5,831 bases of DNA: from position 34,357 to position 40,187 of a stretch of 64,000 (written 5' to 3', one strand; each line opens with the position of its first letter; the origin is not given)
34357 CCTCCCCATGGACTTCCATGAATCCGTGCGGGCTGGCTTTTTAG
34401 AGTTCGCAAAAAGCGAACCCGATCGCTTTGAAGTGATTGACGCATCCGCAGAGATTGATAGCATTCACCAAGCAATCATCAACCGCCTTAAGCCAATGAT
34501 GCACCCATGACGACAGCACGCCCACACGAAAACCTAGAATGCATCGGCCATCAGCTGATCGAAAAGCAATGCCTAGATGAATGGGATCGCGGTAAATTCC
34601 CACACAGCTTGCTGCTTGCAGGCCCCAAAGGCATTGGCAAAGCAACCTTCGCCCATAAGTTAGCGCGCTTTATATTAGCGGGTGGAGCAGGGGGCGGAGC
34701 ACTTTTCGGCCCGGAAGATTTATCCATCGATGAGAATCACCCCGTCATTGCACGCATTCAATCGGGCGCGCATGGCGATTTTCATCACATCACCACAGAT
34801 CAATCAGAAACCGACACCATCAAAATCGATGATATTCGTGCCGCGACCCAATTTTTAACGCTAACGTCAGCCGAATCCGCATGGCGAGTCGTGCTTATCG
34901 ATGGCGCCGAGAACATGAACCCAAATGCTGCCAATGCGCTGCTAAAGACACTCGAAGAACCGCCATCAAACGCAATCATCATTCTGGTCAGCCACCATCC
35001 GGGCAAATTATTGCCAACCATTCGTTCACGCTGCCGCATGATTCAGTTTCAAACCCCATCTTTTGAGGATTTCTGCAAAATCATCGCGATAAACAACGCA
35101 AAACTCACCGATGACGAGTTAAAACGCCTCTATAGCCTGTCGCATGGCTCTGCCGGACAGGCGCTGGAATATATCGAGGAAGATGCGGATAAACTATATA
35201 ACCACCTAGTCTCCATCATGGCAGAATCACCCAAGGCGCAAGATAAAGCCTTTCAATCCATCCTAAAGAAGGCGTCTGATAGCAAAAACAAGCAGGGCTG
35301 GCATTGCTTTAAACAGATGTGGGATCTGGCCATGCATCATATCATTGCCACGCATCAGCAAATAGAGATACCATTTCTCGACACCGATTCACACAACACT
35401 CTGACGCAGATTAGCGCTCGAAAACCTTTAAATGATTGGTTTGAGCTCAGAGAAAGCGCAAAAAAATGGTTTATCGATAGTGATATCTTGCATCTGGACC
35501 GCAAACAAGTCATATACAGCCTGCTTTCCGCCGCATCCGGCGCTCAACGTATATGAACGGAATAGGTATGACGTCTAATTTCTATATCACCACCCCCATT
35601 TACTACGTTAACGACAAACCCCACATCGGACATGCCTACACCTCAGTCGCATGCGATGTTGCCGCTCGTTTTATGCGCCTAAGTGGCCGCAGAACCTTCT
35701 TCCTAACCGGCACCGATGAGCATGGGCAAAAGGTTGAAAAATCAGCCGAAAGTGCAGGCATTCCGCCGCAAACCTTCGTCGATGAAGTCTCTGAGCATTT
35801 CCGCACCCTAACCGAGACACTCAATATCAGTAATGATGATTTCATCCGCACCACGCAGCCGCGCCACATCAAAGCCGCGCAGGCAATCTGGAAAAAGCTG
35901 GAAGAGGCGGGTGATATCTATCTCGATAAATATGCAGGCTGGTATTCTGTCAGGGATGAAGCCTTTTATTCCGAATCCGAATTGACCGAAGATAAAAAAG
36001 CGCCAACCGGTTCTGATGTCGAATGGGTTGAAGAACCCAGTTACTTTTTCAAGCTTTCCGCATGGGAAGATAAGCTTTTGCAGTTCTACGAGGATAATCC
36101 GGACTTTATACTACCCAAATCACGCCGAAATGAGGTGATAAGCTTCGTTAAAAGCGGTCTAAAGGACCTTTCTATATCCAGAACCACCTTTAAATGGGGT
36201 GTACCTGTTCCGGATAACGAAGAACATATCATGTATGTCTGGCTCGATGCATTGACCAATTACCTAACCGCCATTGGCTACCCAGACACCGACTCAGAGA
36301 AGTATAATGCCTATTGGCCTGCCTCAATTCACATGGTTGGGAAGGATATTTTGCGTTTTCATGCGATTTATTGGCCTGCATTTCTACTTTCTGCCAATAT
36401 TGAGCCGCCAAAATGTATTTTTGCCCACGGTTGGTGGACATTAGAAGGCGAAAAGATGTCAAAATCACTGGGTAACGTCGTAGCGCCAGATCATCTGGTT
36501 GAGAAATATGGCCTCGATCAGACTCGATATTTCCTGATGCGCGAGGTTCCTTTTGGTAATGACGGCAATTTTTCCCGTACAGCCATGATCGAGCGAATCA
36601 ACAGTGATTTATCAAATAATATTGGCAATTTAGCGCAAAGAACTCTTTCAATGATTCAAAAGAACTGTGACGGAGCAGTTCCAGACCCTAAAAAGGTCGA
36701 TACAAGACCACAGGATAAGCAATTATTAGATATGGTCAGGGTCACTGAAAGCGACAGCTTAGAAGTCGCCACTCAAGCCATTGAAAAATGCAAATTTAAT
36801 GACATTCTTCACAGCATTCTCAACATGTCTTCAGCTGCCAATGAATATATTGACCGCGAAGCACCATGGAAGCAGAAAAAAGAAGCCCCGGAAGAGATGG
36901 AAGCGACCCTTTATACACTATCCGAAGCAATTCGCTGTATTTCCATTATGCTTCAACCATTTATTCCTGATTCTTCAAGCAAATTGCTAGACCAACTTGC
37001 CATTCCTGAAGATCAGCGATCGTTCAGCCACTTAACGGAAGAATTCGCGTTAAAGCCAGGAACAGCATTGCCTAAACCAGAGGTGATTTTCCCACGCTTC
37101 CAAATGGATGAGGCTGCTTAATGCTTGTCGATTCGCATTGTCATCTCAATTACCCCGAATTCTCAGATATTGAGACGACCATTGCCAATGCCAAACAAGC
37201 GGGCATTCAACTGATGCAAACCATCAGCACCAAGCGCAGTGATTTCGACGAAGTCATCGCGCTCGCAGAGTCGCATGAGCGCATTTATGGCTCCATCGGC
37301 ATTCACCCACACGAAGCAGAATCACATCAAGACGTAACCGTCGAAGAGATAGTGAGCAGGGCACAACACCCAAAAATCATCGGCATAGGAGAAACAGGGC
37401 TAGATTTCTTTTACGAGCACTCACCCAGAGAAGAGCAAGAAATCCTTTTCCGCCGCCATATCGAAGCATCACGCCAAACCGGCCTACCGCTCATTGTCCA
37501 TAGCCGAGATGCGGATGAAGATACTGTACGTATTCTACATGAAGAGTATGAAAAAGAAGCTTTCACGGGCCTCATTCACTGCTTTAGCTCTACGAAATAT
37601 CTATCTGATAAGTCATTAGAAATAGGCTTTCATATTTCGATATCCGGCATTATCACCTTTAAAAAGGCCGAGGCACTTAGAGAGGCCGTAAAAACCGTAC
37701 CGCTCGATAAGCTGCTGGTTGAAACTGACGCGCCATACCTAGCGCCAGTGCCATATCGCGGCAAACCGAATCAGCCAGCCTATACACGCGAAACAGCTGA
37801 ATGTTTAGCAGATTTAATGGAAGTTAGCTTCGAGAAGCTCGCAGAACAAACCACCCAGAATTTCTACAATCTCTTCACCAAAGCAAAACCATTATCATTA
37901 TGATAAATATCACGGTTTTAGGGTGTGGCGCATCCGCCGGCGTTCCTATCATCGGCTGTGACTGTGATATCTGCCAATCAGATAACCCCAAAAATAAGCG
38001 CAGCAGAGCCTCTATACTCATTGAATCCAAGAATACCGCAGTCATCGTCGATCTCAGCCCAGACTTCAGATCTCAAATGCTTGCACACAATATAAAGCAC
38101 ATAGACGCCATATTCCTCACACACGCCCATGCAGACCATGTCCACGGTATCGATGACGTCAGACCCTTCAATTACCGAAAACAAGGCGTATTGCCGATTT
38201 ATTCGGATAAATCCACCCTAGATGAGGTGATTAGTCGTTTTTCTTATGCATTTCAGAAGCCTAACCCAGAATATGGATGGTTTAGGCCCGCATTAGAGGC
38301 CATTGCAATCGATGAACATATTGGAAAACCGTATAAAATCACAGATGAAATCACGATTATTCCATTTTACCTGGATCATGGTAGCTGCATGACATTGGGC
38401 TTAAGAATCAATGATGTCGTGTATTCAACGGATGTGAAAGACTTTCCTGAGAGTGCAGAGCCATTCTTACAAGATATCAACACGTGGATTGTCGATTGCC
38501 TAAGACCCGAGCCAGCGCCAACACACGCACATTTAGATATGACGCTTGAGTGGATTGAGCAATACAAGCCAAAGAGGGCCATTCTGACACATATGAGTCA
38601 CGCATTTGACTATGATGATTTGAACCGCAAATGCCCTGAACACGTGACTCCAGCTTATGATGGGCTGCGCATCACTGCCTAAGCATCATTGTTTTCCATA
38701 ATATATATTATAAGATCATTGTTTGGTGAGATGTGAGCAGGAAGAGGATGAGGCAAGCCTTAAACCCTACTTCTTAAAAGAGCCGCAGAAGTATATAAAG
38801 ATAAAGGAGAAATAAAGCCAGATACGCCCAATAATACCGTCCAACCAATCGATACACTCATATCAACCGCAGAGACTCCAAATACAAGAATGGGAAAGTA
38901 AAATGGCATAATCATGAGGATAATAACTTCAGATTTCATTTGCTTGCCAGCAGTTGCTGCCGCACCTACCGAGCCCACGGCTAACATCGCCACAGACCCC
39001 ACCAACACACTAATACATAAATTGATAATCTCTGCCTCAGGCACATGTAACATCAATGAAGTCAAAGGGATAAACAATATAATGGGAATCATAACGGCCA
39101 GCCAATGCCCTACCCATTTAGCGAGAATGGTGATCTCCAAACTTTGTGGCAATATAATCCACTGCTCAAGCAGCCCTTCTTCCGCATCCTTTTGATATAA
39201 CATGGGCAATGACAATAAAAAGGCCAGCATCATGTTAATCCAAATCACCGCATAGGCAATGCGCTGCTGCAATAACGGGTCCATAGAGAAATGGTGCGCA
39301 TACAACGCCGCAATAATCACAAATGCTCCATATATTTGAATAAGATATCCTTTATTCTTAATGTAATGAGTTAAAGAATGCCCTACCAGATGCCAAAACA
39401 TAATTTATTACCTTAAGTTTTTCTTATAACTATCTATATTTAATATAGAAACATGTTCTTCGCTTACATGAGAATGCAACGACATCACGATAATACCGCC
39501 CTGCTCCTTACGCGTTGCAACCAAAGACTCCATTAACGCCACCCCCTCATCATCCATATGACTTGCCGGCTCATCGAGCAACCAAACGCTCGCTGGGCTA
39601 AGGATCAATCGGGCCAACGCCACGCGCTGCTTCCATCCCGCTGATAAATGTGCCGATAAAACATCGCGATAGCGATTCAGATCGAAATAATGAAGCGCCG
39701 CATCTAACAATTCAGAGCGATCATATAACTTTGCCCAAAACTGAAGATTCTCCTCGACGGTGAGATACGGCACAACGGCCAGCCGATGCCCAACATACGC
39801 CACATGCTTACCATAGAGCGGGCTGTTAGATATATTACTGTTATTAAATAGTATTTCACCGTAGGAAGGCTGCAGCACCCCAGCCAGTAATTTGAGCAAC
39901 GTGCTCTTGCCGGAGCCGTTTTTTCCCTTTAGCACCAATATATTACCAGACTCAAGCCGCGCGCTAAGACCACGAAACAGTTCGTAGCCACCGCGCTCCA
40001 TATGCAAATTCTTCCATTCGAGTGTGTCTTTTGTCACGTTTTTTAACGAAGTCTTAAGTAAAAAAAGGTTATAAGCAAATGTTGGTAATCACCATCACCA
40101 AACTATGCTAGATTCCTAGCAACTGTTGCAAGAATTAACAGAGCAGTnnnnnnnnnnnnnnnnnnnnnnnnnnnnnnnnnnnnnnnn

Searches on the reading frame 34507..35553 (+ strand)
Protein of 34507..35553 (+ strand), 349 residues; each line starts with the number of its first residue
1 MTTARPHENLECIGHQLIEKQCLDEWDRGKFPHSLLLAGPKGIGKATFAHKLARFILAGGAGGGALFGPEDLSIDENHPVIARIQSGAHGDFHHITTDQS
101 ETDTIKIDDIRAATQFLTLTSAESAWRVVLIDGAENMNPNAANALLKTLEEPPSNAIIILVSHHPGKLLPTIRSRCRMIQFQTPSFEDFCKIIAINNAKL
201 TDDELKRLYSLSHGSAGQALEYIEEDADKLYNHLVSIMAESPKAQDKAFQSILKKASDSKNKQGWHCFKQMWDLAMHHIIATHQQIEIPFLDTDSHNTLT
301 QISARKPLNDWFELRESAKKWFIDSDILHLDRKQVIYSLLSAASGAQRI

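Call 75: search_protein_families(library=pfam, proteins=[window:34507-35553:+], max_evalue=0.00001)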
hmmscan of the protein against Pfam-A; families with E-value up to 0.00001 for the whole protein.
window:34507-35553:+ (349 aa): 2 families
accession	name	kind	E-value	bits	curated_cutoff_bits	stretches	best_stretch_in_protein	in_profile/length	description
PF13177.12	DNA_pol3_delta2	-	1.8e-40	139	27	1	24-183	11-159/161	DNA polymerase III, delta subunit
PF00004.35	AAA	-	1.2e-07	32.7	21.2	1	35-180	1-127/131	ATPase family associated with various cellular activities (AAA)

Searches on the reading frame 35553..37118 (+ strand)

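Call 75: search_protein_families(library=pfam, proteins=[window:35553-37118:+], max_evalue=0.00001)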
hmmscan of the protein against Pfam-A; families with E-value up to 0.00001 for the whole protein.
window:35553-37118:+ (522 aa): 5 families
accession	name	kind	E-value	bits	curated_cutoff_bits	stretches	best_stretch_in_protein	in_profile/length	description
PF09334.17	tRNA-synt_1g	-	3.8e-114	381.9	20.1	2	144-365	164-391/391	tRNA synthetases class I (M)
PF00133.28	tRNA-synt_1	-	2.9e-31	109.1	22.7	2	223-340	295-413/414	tRNA synthetases class I (I, L, M and V)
PF01406.26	tRNA-synt_1e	-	1.3e-15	58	27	2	19-151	19-151/301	tRNA synthetases class I (C) catalytic domain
PF19303.5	Anticodon_3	-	6.9e-14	52.4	23.5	1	403-520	22-139/152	Anticodon binding domain of methionyl tRNA ligase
PF08264.19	Anticodon_1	-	6.2e-09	36.3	25.1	1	404-480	13-88/148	Anticodon-binding domain of tRNA ligase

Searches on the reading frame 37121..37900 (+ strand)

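Call 75: search_protein_families(library=pfam, proteins=[window:37121-37900:+], max_evalue=0.00001)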
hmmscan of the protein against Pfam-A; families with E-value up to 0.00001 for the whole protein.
window:37121-37900:+ (260 aa): 1 family
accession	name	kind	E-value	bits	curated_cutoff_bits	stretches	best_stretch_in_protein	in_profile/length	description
PF01026.27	TatD_DNase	-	7.5e-82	275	27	1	3-252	1-252/253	TatD related DNase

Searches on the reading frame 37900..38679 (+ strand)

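Call 75: search_protein_families(library=pfam, proteins=[window:37900-38679:+], max_evalue=0.00001)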
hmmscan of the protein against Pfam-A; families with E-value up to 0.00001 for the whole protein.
window:37900-38679:+ (260 aa): 2 families
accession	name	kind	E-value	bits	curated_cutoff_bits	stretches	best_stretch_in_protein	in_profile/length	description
PF12706.13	Lactamase_B_2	-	3.1e-34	118.8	27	1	47-232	2-200/200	Beta-lactamase superfamily domain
PF00753.33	Lactamase_B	-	3.8e-08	34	22.7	1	36-88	6-64/196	Metallo-beta-lactamase superfamily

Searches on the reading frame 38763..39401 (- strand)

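Call 75: search_protein_families(library=pfam, proteins=[window:38763-39401:-], max_evalue=0.00001)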
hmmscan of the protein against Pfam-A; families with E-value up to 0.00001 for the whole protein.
window:38763-39401:- (213 aa): 1 family
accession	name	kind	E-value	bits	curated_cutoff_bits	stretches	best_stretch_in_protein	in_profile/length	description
PF03379.19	CcmB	-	4.2e-29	102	24.9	1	13-182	12-181/215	CcmB protein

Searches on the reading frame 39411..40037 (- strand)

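Call 75: search_protein_families(library=pfam, proteins=[window:39411-40037:-], max_evalue=0.00001)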
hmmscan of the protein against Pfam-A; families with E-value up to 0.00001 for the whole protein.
window:39411-40037:- (209 aa): 4 families
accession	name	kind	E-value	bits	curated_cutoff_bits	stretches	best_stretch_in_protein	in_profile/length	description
PF00005.33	ABC_tran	-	3.6e-30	105.8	25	1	22-158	2-136/137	ABC transporter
PF02463.25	SMC_N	-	5.3e-08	33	40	0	130-205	136-215/220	RecF/RecN/SMC N terminal domain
PF13304.12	AAA_21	-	1e-07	32.7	27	0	33-57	1-25/304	AAA domain, putative AbiEii toxin, Type IV TA system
PF13555.12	AAA_29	-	8.2e-06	25.9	27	0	21-67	12-57/61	P-loop containing region of AAA domain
